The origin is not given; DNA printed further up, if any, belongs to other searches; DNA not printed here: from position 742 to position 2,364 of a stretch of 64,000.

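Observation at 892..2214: Unusual HMA-transmembrane-cupredoxin three-domain fusion protein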

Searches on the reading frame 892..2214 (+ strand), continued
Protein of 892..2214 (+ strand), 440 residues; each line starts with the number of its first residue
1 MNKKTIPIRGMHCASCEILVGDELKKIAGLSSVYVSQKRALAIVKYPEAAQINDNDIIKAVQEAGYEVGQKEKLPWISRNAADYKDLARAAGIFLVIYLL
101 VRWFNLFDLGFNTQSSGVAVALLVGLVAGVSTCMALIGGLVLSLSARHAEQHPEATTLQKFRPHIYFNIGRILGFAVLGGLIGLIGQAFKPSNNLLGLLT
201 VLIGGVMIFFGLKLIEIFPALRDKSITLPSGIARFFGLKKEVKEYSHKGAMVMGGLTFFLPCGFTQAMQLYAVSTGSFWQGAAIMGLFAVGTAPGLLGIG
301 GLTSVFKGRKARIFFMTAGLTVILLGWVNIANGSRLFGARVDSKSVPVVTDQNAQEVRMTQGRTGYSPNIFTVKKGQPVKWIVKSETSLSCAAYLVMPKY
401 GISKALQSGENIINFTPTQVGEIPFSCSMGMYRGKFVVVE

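Call 27: fold_search(model_id=the predicted structure, library=pdb)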
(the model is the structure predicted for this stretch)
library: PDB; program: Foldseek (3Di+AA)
matches with E <= 10: 805; with E <= 0.001: 82
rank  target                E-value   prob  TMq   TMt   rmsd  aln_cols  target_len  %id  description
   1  4f2e                  5.6e-08  1.00  0.21  0.87   3.6       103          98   29  Crystal structure of the Streptococcus pneumoniae D39 copper chaperone CupA with Cu(I) (released 2013-01-30)
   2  4f2f                  1.8e-07  1.00  0.21  0.88   1.7        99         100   28  Crystal structure of the metal binding domain (MBD) of the Streptococcus pneumoniae D39 Cu(I) exporting P-type ATPase Co (released 2013-01-30)
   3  4hcg_A                3.6e-05  1.00  0.18  0.77   4.4       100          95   18  Uncharacterized Cupredoxin-like Domain Protein Cupredoxin_1 with Zinc bound from Bacillus anthracis (released 2012-10-17)
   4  1fwx_B                4.6e-05  1.00  0.20  0.15  11.5       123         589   22  CRYSTAL STRUCTURE OF NITROUS OXIDE REDUCTASE FROM P. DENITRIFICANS (released 2001-09-25)
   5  4hcf_B                5.0e-05  1.00  0.18  0.76   4.7       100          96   18  Crystal Structure of Uncharacterized Cupredoxin-like Domain Protein Cupredoxin_1 with Copper Bound from Bacillus anthr (released 2012-10-17)
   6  1fwx_A                6.1e-05  1.00  0.20  0.15  11.6       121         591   22  CRYSTAL STRUCTURE OF NITROUS OXIDE REDUCTASE FROM P. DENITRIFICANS (released 2001-09-25)
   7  5u7n_B                6.3e-05  1.00  0.19  0.67   2.0        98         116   23  CRYSTAL STRUCTURE OF A CHIMERIC CUA DOMAIN (SUBUNIT II) OF CYTOCHROME BA3 FROM THERMUS THERMOPHILUS WITH THE AMICYANIN (released 2017-11-22)
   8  2iwf_A                6.3e-05  1.00  0.20  0.15  11.5       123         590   21  Resting form of pink nitrous oxide reductase from Achromobacter Cycloclastes (released 2006-08-16)
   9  4hci_B                6.6e-05  1.00  0.18  0.77   3.9        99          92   19  Uncharacterized Cupredoxin-like Domain Protein Cupredoxin_1 from Bacillus anthracis (released 2012-10-17)
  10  1fwx_D                6.6e-05  1.00  0.20  0.15  11.5       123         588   22  CRYSTAL STRUCTURE OF NITROUS OXIDE REDUCTASE FROM P. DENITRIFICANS (released 2001-09-25)
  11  1qni_A                7.7e-05  1.00  0.20  0.15  11.4       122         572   20  Crystal Structure of Nitrous Oxide Reductase from Pseudomonas nautica, at 2.4A Resolution (released 2000-10-13)
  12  6y7d_A                8.0e-05  1.00  0.19  0.15  11.6       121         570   20  Pseudomonas stutzeri nitrous oxide reductase mutant, H433A (released 2021-01-27)
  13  1fwx_C                8.8e-05  1.00  0.20  0.15  11.6       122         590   22  CRYSTAL STRUCTURE OF NITROUS OXIDE REDUCTASE FROM P. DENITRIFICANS (released 2001-09-25)
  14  7aq2_B                9.3e-05  1.00  0.20  0.15  11.5       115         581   22  Pseudomonas stutzeri nitrous oxide reductase mutant, H583A (released 2021-01-13)
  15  6y77_B                9.3e-05  1.00  0.19  0.15  11.5       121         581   20  Pseudomonas stutzeri nitrous oxide reductase mutant, H326A (released 2021-01-27)
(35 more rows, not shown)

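Call 42: list_cluster_members(proteins=[P0254, P0265, P0224, P0194, P0147, P0259, P0253, P0241, P0235, P0227])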
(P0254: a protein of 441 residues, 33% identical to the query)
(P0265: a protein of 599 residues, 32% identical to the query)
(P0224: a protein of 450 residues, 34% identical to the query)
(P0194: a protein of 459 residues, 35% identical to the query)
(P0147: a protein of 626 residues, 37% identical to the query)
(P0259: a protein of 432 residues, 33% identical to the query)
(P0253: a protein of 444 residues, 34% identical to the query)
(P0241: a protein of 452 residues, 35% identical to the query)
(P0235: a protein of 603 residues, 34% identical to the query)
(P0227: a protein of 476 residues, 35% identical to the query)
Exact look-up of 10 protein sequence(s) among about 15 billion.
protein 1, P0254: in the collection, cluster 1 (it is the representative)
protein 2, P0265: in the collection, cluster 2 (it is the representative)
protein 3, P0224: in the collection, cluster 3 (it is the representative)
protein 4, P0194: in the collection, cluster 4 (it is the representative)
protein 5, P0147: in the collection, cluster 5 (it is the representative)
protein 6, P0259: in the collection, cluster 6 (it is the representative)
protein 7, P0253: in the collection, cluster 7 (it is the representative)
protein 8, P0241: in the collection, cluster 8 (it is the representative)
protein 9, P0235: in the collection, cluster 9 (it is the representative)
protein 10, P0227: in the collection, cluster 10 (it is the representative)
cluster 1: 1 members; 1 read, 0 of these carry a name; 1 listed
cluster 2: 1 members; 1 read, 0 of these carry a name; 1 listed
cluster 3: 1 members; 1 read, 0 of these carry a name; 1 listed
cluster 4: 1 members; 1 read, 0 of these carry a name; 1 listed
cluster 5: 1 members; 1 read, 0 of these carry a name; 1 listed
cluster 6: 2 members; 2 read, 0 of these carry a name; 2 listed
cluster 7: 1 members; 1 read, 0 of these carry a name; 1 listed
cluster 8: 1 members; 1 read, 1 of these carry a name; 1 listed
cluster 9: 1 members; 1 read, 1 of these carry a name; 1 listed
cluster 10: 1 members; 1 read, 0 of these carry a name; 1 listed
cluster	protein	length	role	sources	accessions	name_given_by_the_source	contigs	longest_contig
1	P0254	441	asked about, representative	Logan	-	-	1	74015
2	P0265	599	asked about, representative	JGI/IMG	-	-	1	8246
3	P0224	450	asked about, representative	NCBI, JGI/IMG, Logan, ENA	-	-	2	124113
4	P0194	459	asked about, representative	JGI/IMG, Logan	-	-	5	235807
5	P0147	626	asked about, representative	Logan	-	-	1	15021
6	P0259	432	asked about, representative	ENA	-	-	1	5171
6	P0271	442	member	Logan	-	-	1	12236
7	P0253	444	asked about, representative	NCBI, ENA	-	-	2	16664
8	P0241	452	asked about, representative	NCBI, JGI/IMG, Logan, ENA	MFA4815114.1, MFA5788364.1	MAG: sulfite exporter TauE/SafE family protein [Candidatus Gracilibacteria bacterium]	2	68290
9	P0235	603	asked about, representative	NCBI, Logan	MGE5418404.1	MAG: sulfite exporter TauE/SafE family protein [Acidobacteriota bacterium]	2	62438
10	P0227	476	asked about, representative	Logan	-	-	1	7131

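Call 56: search_dna_similar(query=window:892-2214:+, collection=plasmids, mode=protein, max_evalue=0.00001, max_rows=30)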
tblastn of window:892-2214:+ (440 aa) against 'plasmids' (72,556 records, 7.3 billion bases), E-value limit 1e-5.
Records with a match: 49; places in all: 51; records where one place covers at least 80% of the query: 1.
Best place of each record, by identity: <60% 49.
By first word of the organism name: Hymenobacter 15; Candidatus 4; Streptomyces 4; Deinococcus 3; Leptolyngbya 3; Lactiplantibacillus 2; Stenotrophomonas 2; Methylocystis 2; Acetoanaerobium 1; Tsukamurella 1; and 12 more.
By predicted mobility (MOB-suite, as given by PLSDB): non-mobilizable 34; mobilizable 12; conjugative 3.
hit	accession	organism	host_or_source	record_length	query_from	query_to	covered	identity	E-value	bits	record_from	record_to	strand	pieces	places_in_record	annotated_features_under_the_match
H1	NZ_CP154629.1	Acetoanaerobium noterae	cell culture,Sludge of a digestion ...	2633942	3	440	100%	28.7%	7e-48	183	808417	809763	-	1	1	none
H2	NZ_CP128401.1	Candidatus Chlorohelix allophototropha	Single colony of Candidatus Chlorohelix ...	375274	132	439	70%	27.8%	7e-18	94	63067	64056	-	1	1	sulfite exporter TauE/SafE family protein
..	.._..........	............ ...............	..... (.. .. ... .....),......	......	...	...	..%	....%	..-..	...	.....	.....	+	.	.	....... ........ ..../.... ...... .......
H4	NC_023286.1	Streptomyces sp. F12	-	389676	132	434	69%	27.5%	5e-16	88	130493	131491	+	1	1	sulfite exporter TauE/SafE family protein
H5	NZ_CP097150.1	Deinococcus sp. QL22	-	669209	132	432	68%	27.4%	6e-25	115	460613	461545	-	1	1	sulfite exporter TauE/SafE family protein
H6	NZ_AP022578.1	Mycolicibacterium aubagnense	-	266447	132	438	70%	26.8%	2e-12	77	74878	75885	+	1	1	sulfite exporter TauE/SafE family protein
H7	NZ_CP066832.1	Streptomyces liliifuscus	whole organism,soil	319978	132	434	69%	27.0%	8e-15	84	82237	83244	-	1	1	sulfite exporter TauE/SafE family protein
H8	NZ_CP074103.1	Streptomyces mirabilis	fresh creek bank soil, topsoil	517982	132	434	69%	26.9%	3e-15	86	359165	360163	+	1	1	sulfite exporter TauE/SafE family protein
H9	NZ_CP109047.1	Streptomyces sp. NBC_00637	-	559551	167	434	61%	26.2%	2e-14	83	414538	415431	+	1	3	sulfite exporter TauE/SafE family protein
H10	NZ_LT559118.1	Nonomuraea gerenzanensis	-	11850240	240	434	44%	30.1%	2e-8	64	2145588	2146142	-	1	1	none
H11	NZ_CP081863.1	Cellulomonas sp. C5510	-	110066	311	440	30%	30.5%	5e-9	66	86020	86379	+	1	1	heavy metal translocating P-type ATPase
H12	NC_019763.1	Oscillatoria nigro-viridis PCC 7112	-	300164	339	438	23%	35.9%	2e-9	68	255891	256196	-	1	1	cupredoxin domain-containing protein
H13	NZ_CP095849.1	Hymenobacter sublimis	single cell,air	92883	336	438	23%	34.6%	2e-8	65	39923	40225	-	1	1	cupredoxin domain-containing protein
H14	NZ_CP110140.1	Hymenobacter sp. YIM 151500-1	whole organism,soil sample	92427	336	438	23%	34.6%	3e-8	64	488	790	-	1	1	cupredoxin domain-containing protein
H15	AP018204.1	Leptolyngbya boryana NIES-2135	-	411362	343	434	21%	38.7%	7e-7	59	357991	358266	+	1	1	hypothetical protein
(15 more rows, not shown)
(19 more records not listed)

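Call 59: get_annotated_region(hit=H1, flank=6000)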
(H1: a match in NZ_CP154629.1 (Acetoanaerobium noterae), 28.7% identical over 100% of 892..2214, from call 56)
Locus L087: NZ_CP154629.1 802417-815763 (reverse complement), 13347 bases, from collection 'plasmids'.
description: Acetoanaerobium noterae strain DSL2 plasmid pTPELB2, complete sequence
organism: Acetoanaerobium noterae (NCBI taxid 745369)
taxonomy: Bacteria; Bacillota; Clostridia; Peptostreptococcales; Filifactoraceae; Acetoanaerobium; Acetoanaerobium noterae
host: -; source: cell culture,Sludge of a digestion tower of a wastewater treatment plant; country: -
typing (MOB-suite, as given by PLSDB): non-mobilizable
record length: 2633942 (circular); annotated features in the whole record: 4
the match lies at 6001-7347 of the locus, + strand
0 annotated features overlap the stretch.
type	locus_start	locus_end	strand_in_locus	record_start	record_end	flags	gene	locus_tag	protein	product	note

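Call 61: get_annotated_region(hit=H5, flank=5000)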
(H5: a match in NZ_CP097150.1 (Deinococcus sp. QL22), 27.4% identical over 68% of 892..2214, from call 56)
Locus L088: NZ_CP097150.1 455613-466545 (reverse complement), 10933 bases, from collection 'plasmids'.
description: Deinococcus sp. QL22 plasmid unnamed5, complete sequence
organism: Deinococcus sp. QL22 (NCBI taxid 2939437)
taxonomy: Bacteria; Deinococcota; Deinococci; Deinococcales; Deinococcaceae; Deinococcus; Deinococcus sp. QL22
host: -; source: -; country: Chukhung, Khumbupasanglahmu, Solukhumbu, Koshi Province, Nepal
typing (MOB-suite, as given by PLSDB): non-mobilizable
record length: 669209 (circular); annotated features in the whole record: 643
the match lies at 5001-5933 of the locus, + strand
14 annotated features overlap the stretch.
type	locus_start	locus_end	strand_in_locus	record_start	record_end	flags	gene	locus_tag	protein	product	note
CDS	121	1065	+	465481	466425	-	-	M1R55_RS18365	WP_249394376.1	aldo/keto reductase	-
CDS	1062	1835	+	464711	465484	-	-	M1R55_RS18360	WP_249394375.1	SDR family oxidoreductase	-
CDS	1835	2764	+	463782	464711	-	-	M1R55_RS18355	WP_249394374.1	NAD(P)-dependent oxidoreductase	-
CDS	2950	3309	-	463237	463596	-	-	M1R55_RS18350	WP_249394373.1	hypothetical protein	-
CDS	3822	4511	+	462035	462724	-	-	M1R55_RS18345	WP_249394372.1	DUF4396 domain-containing protein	-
CDS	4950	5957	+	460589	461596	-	-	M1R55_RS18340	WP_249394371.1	sulfite exporter TauE/SafE family protein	-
CDS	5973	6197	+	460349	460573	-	-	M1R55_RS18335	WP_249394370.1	heavy-metal-associated domain-containing protein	-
CDS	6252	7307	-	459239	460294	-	-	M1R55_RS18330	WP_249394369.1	HAMP domain-containing sensor histidine kinase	GO:0007165 - signal transduction [Evidence IEA]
CDS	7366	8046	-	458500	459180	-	-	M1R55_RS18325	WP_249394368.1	response regulator transcription factor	GO:0000160 - phosphorelay signal transduction system [Evidence IEA]; GO:0006355 - regulation of DNA-templated ...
CDS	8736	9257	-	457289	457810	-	merB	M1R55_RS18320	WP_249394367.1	organomercurial lyase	GO:0046413 - organomercury catabolic process [Evidence IEA]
CDS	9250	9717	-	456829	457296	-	-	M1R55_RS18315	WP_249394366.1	(2Fe-2S)-binding protein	-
CDS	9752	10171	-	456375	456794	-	-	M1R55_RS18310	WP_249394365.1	MerR family transcriptional regulator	-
CDS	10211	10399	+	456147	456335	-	-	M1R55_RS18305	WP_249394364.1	hypothetical protein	-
CDS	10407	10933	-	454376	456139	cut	-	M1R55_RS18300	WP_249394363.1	WD40 repeat domain-containing protein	-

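Call 62: get_annotated_region(hit=H3, flank=5000)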
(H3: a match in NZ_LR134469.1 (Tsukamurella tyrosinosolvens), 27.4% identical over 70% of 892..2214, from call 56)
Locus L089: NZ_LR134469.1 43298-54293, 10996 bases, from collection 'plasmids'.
description: Tsukamurella tyrosinosolvens strain NCTC13231 plasmid 27, complete sequence
organism: Tsukamurella tyrosinosolvens (NCBI taxid 57704)
taxonomy: Bacteria; Actinomycetota; Actinomycetes; Mycobacteriales; Tsukamurellaceae; Tsukamurella; Tsukamurella tyrosinosolvens
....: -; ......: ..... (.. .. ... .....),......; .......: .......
typing (MOB-suite, as given by PLSDB): non-mobilizable
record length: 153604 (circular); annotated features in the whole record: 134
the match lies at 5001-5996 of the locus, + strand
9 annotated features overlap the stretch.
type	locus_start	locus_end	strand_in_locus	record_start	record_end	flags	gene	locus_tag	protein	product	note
CDS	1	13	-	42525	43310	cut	-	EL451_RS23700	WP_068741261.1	cytochrome c biogenesis CcdA family protein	-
CDS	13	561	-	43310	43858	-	-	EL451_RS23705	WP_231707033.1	TlpA disulfide reductase family protein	-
CDS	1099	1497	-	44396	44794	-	-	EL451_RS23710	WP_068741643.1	heavy metal-responsive transcriptional regulator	-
CDS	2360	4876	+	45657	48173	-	-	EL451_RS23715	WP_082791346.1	heavy metal translocating P-type ATPase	GO:0006812 - monoatomic cation transport [Evidence IEA]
CDS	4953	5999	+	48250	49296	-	-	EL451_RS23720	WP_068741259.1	sulfite exporter TauE/SafE family protein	-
CDS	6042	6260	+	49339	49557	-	-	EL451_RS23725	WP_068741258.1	heavy-metal-associated domain-containing protein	-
CDS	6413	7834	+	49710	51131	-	merA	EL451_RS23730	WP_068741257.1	mercury(II) reductase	-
CDS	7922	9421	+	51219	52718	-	-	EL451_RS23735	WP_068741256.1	multicopper oxidase family protein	-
CDS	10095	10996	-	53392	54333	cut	-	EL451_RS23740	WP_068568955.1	helix-turn-helix domain-containing protein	GO:0006355 - regulation of DNA-templated transcription [Evidence IEA]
